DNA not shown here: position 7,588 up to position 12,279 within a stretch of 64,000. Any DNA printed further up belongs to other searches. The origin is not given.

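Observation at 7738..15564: VirB10 appears split or duplicated across two giant genes that share a ~17-residue repeat I do not recognise from any T4SS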

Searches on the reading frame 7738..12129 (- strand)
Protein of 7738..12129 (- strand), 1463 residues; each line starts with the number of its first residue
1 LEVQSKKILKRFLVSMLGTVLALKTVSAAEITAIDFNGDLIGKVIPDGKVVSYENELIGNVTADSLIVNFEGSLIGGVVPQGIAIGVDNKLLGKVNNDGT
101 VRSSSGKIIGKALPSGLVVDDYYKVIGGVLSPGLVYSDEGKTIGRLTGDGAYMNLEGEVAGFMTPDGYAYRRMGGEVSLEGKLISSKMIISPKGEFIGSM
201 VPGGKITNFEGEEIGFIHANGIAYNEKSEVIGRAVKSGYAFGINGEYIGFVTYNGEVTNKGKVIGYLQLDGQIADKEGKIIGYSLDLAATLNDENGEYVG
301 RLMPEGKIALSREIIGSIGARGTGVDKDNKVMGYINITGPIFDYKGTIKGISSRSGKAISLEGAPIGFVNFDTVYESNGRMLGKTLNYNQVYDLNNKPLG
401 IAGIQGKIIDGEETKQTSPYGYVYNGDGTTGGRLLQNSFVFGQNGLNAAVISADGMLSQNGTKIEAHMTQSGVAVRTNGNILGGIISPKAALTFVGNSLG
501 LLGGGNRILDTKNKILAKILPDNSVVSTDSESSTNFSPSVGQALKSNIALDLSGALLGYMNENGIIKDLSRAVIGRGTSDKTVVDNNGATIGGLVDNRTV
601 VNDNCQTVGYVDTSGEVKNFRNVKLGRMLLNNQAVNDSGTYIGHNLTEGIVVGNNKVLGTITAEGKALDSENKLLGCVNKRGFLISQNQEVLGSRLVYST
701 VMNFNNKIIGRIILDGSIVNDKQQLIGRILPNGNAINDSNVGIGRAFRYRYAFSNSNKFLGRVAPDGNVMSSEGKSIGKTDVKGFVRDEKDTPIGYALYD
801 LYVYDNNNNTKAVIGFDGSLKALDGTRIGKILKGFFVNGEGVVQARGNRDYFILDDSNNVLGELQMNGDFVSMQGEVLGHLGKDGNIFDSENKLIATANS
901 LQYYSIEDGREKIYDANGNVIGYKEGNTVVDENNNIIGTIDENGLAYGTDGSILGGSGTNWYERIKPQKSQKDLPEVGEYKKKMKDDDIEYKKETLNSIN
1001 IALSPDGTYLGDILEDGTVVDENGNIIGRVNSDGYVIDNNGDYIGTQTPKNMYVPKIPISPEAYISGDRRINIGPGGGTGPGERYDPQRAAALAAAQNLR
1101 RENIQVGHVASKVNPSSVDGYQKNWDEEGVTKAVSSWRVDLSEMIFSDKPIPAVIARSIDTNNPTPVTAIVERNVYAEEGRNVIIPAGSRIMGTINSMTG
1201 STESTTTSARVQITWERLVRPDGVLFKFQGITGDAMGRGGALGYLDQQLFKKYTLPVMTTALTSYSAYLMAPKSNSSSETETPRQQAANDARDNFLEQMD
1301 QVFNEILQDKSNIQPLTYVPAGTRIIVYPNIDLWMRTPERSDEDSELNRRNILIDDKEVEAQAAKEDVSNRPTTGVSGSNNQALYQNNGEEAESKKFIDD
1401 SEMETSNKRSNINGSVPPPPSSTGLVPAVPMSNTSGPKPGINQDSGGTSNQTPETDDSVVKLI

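Call 5: search_protein_families(library=pfam, proteins=[window:7738-12129:-], max_evalue=0.01)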
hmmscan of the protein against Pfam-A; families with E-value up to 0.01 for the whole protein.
window:7738-12129:- (1463 aa): 4 families
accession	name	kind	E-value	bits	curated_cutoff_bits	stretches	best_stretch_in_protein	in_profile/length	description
PF21785.3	Bflower_2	-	5e-58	194.2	38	7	554-644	9-95/112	5-fold beta-flower protein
PF03743.19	TrbI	-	7.2e-35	121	35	1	1145-1334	2-187/188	Bacterial conjugation TrbI-like protein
PF21784.3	Bflower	-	3e-13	50.6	25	1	340-401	2-62/116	4-fold beta flower protein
PF12396.14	DUF3659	-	8.1e-09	35.7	24.8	0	849-900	10-57/61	Protein of unknown function (DUF3659)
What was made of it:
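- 7738..12129 (-): Gene B (1463 aa): the C-terminal half of the split VirB10. It contains a signal peptide, about 60 hairpins by length, the TrbI barrel and a disordered tail. Pfam Bflower_2 5e-58 and TrbI 7.2e-35 (call 5).
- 8980..12045 (-): B aa 29-1050: 17-residue hairpin array, degenerate in the middle. 7 Bflower_2 stretches (call 5).
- Checked: TrbI covers B aa 1145-1334, which is nt 8128-8697 (call 5).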

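Call 24: search_protein_families(library=ncbifam, proteins=[window:7738-12129:-], max_evalue=0.01)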
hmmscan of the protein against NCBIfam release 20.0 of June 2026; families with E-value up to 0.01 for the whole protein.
window:7738-12129:- (1463 aa): 4 families
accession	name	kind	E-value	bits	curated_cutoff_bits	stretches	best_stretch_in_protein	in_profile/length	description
NF038092.1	T4SS_ComB10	equivalog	1.4e-30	106.3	300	1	1135-1340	14-216/225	DNA type IV secretion system protein ComB10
NF038091.1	T4SS_VirB10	equivalog_domain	2.2e-30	105.7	220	1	1144-1334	10-190/197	type IV secretion system protein VirB10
NF010405.0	PRK13831.1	subfamily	3.4e-13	49.3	386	1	1151-1327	251-419/433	IncP-type conjugal transfer protein TrbI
NF010429.0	PRK13855.1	equivalog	6.9e-05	22.2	374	1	1149-1260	186-296/377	type IV secretion system protein VirB10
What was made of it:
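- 7738..12129 (-): NCBIfam VirB10 domain 2.2e-30 (call 24).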

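Call 25: find_homologous_proteins(query=window:7741-12129:-, max_evalue=0.00001)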
Query window:7741-12129:- (1463 aa): 1085 proteins with E <= 0.00001 among 8000 candidates; the best 120 are listed.
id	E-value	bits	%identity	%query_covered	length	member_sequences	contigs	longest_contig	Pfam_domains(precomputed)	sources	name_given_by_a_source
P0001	0.0e+0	3217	100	100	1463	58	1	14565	PF21784.4,PF12396.15,PF21785.4,PF03743.20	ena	-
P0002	0.0e+0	2101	64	100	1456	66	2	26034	PF21784.4,PF12396.15,PF21785.4,PF03743.20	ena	-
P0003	0.0e+0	2047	63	100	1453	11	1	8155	PF21784.4,PF12396.15,PF21785.4,PF03743.20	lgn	-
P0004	0.0e+0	1749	50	95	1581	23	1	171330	PF21784.4,PF12396.15,PF21785.4,PF03743.20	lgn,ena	-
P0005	0.0e+0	1748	51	72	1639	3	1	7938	PF21784.4,PF05593.20,PF12396.15,PF21785.4,PF03743.20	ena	-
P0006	0.0e+0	1739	57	96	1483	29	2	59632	PF21784.4,PF12396.15,PF21785.4,PF03743.20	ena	-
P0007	0.0e+0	1713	56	96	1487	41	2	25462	PF21784.4,PF12396.15,PF21785.4,PF03743.20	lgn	-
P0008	0.0e+0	1712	56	96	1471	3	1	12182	PF21784.4,PF12396.15,PF21785.4,PF03743.20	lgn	-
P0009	0.0e+0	1710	54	100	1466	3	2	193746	PF21784.4,PF12396.15,PF21785.4,PF03743.20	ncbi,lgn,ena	-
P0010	0.0e+0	1690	54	100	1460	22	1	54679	PF21784.4,PF12396.15,PF21785.4,PF03743.20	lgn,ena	-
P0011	0.0e+0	1667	53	100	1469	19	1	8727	PF21784.4,PF12396.15,PF03743.20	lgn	-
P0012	0.0e+0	1660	53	96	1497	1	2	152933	PF21784.4,PF12396.15,PF21785.4,PF03743.20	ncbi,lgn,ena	-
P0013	0.0e+0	1562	52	97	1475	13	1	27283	PF21784.4,PF12396.15,PF21785.4,PF03743.20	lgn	-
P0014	0.0e+0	1546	43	71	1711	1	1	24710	PF21784.4,PF12396.15,PF21785.4,PF03743.20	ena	-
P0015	0.0e+0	1538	50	97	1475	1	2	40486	PF21784.4,PF12396.15,PF21785.4,PF03743.20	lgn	-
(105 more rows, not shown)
